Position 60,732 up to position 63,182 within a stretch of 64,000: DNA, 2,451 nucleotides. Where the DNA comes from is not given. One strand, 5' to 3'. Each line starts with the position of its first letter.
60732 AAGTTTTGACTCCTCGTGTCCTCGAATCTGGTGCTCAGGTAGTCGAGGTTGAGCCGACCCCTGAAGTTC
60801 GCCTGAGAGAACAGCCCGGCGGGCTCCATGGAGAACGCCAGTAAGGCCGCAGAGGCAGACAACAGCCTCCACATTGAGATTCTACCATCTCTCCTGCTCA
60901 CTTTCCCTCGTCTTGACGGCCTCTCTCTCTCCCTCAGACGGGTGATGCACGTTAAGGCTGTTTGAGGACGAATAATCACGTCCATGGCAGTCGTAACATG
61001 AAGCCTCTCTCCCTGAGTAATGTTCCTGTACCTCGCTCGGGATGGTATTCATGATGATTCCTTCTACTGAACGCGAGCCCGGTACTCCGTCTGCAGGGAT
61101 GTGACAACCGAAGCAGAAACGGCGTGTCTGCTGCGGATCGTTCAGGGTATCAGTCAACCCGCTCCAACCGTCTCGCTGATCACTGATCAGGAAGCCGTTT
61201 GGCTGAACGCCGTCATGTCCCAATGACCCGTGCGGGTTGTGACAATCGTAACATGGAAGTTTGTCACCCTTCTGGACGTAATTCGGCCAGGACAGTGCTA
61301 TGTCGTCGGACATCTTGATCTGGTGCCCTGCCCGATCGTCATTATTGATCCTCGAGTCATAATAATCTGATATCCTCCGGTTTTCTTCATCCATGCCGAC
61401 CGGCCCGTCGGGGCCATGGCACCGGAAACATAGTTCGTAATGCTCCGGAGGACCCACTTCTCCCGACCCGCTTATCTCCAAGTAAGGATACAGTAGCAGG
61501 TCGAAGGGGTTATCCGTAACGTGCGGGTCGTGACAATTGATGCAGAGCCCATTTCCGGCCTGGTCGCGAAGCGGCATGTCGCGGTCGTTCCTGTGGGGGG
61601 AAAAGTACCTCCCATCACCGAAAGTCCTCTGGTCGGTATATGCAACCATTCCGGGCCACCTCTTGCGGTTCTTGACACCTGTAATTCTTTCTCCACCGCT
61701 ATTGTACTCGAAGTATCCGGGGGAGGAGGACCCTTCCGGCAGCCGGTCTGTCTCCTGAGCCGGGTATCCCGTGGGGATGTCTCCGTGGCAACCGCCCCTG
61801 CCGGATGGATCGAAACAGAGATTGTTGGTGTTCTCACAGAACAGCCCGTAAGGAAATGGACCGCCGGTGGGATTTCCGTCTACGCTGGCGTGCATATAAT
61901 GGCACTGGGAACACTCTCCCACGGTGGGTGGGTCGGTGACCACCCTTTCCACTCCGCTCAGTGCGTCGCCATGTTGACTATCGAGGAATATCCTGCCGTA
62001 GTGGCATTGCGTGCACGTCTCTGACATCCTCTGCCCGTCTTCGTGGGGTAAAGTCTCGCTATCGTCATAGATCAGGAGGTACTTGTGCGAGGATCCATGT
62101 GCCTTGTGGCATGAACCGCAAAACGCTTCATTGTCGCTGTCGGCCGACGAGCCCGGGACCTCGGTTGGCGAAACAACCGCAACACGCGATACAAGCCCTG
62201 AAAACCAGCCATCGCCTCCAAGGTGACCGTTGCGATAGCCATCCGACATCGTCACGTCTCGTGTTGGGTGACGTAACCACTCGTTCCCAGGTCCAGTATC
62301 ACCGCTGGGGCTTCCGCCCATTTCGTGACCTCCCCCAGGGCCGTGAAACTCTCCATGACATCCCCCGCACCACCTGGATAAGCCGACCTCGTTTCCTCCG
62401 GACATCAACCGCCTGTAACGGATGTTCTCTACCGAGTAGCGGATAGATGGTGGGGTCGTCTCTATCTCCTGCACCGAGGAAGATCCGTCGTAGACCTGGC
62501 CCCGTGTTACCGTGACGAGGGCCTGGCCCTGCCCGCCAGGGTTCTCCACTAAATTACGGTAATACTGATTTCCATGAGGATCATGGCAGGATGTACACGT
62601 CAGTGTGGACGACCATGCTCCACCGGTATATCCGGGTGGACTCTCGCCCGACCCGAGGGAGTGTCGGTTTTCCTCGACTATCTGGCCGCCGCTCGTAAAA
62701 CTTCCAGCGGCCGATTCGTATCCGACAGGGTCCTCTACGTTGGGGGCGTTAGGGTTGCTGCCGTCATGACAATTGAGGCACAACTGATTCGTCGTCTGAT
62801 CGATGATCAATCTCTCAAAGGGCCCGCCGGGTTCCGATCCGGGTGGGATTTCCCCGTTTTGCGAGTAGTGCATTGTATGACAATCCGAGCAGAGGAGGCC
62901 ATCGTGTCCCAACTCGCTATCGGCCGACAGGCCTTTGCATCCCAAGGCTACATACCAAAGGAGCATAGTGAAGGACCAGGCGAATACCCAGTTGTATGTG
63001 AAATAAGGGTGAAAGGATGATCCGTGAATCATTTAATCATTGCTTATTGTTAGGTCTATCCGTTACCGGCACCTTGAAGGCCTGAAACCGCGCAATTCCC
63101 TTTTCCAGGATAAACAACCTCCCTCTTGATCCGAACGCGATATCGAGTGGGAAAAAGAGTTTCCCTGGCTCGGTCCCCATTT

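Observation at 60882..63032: Tandemly duplicated OmcS-like module in one polypeptide (12 hemes, 6+6)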

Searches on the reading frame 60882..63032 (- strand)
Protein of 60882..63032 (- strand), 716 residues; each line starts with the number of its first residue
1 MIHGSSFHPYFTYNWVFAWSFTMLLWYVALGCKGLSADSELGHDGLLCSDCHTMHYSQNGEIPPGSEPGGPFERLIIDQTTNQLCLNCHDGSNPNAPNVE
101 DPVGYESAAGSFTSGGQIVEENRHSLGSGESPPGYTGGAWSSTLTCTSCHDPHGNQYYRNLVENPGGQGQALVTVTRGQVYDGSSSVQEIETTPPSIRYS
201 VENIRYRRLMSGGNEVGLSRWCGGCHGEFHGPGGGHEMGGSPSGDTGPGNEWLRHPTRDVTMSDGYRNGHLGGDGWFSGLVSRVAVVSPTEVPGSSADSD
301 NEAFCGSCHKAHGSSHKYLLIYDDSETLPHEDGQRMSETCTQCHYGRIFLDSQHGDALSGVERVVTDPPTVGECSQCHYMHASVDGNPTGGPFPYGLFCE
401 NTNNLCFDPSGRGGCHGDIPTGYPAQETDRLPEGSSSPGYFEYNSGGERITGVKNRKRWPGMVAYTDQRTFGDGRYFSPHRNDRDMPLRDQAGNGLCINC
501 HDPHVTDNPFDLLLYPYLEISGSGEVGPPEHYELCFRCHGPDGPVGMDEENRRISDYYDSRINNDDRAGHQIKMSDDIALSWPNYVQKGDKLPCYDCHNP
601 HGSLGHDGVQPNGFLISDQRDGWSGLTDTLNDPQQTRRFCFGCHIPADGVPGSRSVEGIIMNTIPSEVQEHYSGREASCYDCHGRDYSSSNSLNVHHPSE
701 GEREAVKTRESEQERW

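Call 4: search_protein_families(library=pfam, proteins=[window:60882-63032:-], max_evalue=10)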
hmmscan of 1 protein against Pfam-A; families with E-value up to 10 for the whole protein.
window:60882-63032:- (716 aa): 5 families
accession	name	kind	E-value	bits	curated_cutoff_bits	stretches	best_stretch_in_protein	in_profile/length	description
PF09699.15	Paired_CXXCH_1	-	1.9e-26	91.9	20.6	6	305-344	9-36/41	Doubled CXXCH motif (Paired_CXXCH_1)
PF14522.11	Cytochrome_C7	-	2e-11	44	24.8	5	38-150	6-66/67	Cytochrome c7 and related cytochrome c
PF14537.11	Cytochrom_c3_2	-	6.7e-07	30.1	25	1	329-383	18-69/79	Cytochrome c3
PF22678.1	Cytochrom_c_NrfB-like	-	0.0021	18.9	27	0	141-156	56-71/89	Cytochrome c-type protein NrfB-like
PF23897.1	DUF7245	-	0.083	13.4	27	1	164-192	50-78/119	Family of unknown function (DUF7245)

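Call 5: search_protein_families(library=ncbifam, proteins=[window:60882-63032:-], max_evalue=10)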
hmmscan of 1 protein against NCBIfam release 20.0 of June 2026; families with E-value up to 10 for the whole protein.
window:60882-63032:- (716 aa): 7 families
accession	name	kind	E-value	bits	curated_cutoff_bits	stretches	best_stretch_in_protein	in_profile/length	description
TIGR01905.1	paired_CXXCH_1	subfamily_domain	1.6e-17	63.1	25.2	6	304-321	8-25/41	doubled CXXCH domain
TIGR03508.1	decahem_SO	subfamily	2.4e-09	37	192.2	5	44-90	142-175/258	DmsE family decaheme c-type cytochrome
NF041028.1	decahem_GSU2203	exception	0.00019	20.7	325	3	44-91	124-157/317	GSU2203 family decaheme c-type cytochrome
TIGR03153.1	cytochr_NrfH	equivalog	0.042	13.9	134.2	1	287-364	13-79/138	cytochrome c nitrite reductase small subunit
NF040706.1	photo_cyt_PufC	equivalog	0.058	12.8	150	1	569-599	105-134/312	photosynthetic reaction center cytochrome PufC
TIGR02161.1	napC_nirT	subfamily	0.31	10.9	310.6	2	623-683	32-82/185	periplasmic nitrate (or nitrite) reductase c-type cytochrome, NapC/NirT family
TIGR03507.1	decahem_SO1788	subfamily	6.7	5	209.3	2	301-380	575-662/672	OmcA/MtrC family decaheme c-type cytochrome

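Call 6: search_solved_structures(query=window:60882-63032:-, max_evalue=10, show_alignments=3)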
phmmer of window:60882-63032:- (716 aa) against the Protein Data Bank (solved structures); distinct sequences matched with E-value up to 10: 0.

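Call 9: find_homologous_proteins(query=window:60882-63032:-, max_evalue=0.001)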
Query window:60882-63032:- (716 aa): 37 proteins with E <= 0.001 among 8000 candidates.
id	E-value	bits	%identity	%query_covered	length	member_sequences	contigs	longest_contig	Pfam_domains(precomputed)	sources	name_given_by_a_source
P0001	0.0e+0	1192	70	98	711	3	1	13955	PF09699.16,PF14537.12,PF14522.12,PF22113.2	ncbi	-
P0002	0.0e+0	1158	100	67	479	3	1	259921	PF09699.16,PF14537.12,PF14522.12,PF22113.2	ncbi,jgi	-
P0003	0.0e+0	1078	66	95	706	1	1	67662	PF09699.16,PF14537.12,PF14522.12,PF22113.2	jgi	jgi:predicted CXXCH cytochrome family protein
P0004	0.0e+0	1076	64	97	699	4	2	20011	PF09699.16,PF14537.12,PF14522.12,PF22113.2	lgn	-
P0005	0.0e+0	1062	69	91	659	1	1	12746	PF09699.16,PF14522.12,PF22113.2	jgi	jgi:hypothetical protein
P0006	0.0e+0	1029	65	92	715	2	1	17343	PF09699.16,PF14522.12,PF22113.2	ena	-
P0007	1.0e-259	882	68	75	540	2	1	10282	PF09699.16,PF14537.12,PF14522.12,PF22113.2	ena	-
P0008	3.8e-230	784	70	63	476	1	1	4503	PF09699.16,PF14537.12,PF14522.12,PF22113.2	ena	-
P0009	3.3e-217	742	51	96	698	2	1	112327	PF09699.16,PF14537.12,PF14522.12,PF22113.2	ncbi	-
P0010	2.9e-196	672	47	95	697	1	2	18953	PF09699.16,PF14522.12,PF22113.2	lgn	-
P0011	2.4e-191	656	47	97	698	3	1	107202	PF09699.16,PF14537.12,PF14522.12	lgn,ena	-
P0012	4.7e-175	602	45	98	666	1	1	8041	PF09699.16,PF14522.12,PF22113.2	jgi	jgi:predicted CXXCH cytochrome family protein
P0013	5.0e-113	397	53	49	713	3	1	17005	PF09699.16,PF14537.12,PF14522.12,PF22113.2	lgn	-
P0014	3.8e-109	384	54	49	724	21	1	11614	PF09699.16,PF14537.12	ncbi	-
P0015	1.2e-108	382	52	49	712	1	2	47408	PF09699.16,PF14537.12,PF14522.12,PF22113.2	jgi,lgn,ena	-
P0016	1.3e-78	283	43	47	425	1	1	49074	PF09699.16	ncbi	-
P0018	6.7e-11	59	27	49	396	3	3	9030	PF09699.16,PF22113.2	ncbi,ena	-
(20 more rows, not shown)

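Call 12: search_solved_structures(query=P0018, max_evalue=1, show_alignments=1)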
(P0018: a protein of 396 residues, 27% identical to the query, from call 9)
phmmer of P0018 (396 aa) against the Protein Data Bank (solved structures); distinct sequences matched with E-value up to 1: 1.
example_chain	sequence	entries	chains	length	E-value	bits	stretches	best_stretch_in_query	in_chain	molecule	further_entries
6ef8_A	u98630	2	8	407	5.7e-51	177.1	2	160-368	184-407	C-type cytochrome OmcS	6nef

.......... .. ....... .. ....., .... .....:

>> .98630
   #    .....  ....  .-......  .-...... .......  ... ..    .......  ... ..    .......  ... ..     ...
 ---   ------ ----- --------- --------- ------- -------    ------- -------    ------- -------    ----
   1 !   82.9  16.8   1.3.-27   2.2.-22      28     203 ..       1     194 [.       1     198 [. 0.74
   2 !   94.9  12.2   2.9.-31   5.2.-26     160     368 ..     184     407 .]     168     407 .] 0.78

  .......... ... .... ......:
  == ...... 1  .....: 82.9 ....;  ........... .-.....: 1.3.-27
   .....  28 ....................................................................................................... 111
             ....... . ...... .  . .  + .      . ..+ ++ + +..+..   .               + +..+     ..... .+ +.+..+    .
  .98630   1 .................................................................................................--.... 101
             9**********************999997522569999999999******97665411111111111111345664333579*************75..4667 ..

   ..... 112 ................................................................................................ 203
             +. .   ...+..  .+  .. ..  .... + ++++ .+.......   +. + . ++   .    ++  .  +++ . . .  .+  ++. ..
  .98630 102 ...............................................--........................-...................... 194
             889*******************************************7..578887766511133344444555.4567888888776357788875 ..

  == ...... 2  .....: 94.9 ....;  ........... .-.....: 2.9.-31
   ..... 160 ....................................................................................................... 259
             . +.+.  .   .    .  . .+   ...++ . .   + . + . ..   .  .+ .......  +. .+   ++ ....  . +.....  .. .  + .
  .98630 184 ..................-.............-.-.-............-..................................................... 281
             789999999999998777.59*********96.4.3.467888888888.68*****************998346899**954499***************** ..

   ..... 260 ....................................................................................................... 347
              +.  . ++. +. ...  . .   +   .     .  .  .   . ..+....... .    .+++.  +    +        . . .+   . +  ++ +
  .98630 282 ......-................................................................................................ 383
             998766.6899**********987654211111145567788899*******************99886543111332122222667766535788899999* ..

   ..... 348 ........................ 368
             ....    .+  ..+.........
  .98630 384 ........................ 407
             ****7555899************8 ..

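Call 19: find_encoding_contigs(protein=P0016, flank=10000, max_places=3)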
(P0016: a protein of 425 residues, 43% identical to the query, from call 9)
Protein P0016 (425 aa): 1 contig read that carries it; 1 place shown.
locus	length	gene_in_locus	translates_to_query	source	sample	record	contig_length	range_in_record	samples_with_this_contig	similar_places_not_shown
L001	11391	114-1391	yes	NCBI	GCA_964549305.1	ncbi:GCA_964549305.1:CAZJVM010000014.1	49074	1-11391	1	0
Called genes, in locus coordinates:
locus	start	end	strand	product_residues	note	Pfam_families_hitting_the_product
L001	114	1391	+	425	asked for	PF09699:Paired_CXXCH_1 (faint)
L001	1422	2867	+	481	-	PF14522:Cytochrome_C7 (faint), PF09699:Paired_CXXCH_1 (weak)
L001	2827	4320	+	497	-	PF14321:DUF4382 (faint), PF22494:choice_anch_I (faint), PF02239:Cytochrom_D1 (faint), PF08450:SGL (faint), PF21783:YNCE (faint), PF25174:Beta-prop_THOC3, PF24684:Vgb_lyase (faint), PF10282:Lactonase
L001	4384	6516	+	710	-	-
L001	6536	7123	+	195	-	PF13036:LpoB, PF05643:GNA1162-like (weak)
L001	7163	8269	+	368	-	PF05643:GNA1162-like (faint)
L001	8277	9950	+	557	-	PF13145:Rotamase_2, PF13616:Rotamase_3, PF00639:Rotamase, PF13145:Rotamase_2, PF00639:Rotamase, PF13616:Rotamase_3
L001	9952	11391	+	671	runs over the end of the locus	-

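Call 40: find_related_loci(query=A1, collection=genome_contigs, flank=10000)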
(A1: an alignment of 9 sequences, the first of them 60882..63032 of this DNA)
Query A1 (716 aa) in genome_contigs; peptide patterns used: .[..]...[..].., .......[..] (x = any residue, [..] = any of these).
244 stretches matched a pattern; 154 encode a relative of the query (tblastn E <= 1e-3); the best 80 are kept; 79 distinct loci.
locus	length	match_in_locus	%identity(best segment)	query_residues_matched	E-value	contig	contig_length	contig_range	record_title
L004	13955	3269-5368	70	17-716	0e+0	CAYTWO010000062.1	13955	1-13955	MAG TPA_asm: uncultured Gemmatimonadota bacterium isolate binchicken_co275_495 genome assembly, contig: NODE_6328_length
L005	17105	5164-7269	66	15-716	0e+0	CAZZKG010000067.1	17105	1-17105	MAG TPA_asm: uncultured Gemmatimonadota bacterium isolate binchicken_co275_191 genome assembly, contig: NODE_4565_length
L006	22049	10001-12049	51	28-715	0e+0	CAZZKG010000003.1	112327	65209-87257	MAG TPA_asm: uncultured Gemmatimonadota bacterium isolate binchicken_co275_191 genome assembly, contig: NODE_88_length_1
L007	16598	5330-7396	49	24-715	0e+0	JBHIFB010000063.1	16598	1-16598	MAG: Candidatus Glassbacteria bacterium isolate b2.sp1_bin.52 NODE_855_length_16598_cov_6.080215, whole genome shotgun s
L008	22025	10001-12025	47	36-699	0e+0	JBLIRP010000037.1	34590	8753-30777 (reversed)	MAG: bacterium isolate MF1_202303_bin_233 MF1_202303_bin_233_scaffold_37, whole genome shotgun sequence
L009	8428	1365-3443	46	34-699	3e-177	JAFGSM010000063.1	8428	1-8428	MAG: bacterium isolate Zod_Metabat.896 k87_4131542, whole genome shotgun sequence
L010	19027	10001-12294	58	18-698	1e-126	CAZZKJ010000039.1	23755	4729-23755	MAG TPA_asm: uncultured bacterium isolate binchicken_co275_80 genome assembly, contig: NODE_2605_length_23755_cov_8.8826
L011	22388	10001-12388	54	23-698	6e-117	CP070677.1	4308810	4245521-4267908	MAG: Candidatus Latescibacterota bacterium isolate bin70 chromosome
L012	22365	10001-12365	54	20-702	4e-116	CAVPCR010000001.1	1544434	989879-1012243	MAG: Candidatus Eisenbacteria bacterium isolate MFD00032.bin.2.41 genome assembly, contig: contig_15888, whole genome sh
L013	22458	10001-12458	52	22-716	7e-115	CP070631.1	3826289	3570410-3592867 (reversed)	MAG: Candidatus Latescibacterota bacterium isolate bin977 chromosome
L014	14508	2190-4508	54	20-699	4e-114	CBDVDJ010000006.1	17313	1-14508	MAG TPA_asm: uncultured bacterium isolate SRR21487738_concoct_129 genome assembly, contig: ERZ25083882.618, whole genome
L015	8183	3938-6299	52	20-700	3e-113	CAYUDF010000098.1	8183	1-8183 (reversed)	MAG TPA_asm: uncultured bacterium isolate SRP155585_co2_3 genome assembly, contig: NODE_7296_length_8183_cov_5.342151, w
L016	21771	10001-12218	54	46-698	7e-113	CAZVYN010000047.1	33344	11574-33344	MAG TPA_asm: uncultured bacterium isolate SRP128246_co1_497 genome assembly, contig: NODE_2046_length_33344_cov_66.71125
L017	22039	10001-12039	54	21-701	7e-128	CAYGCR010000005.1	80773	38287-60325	MAG TPA_asm: uncultured Ignavibacteria bacterium isolate ERP108616_co2_224 genome assembly, contig: NODE_232_length_8077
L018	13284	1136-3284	52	46-698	4e-109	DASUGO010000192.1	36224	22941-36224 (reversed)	MAG TPA_asm: Candidatus Krumholzibacteriia bacterium isolate SMAG_U1407 k141_237444, whole genome shotgun sequence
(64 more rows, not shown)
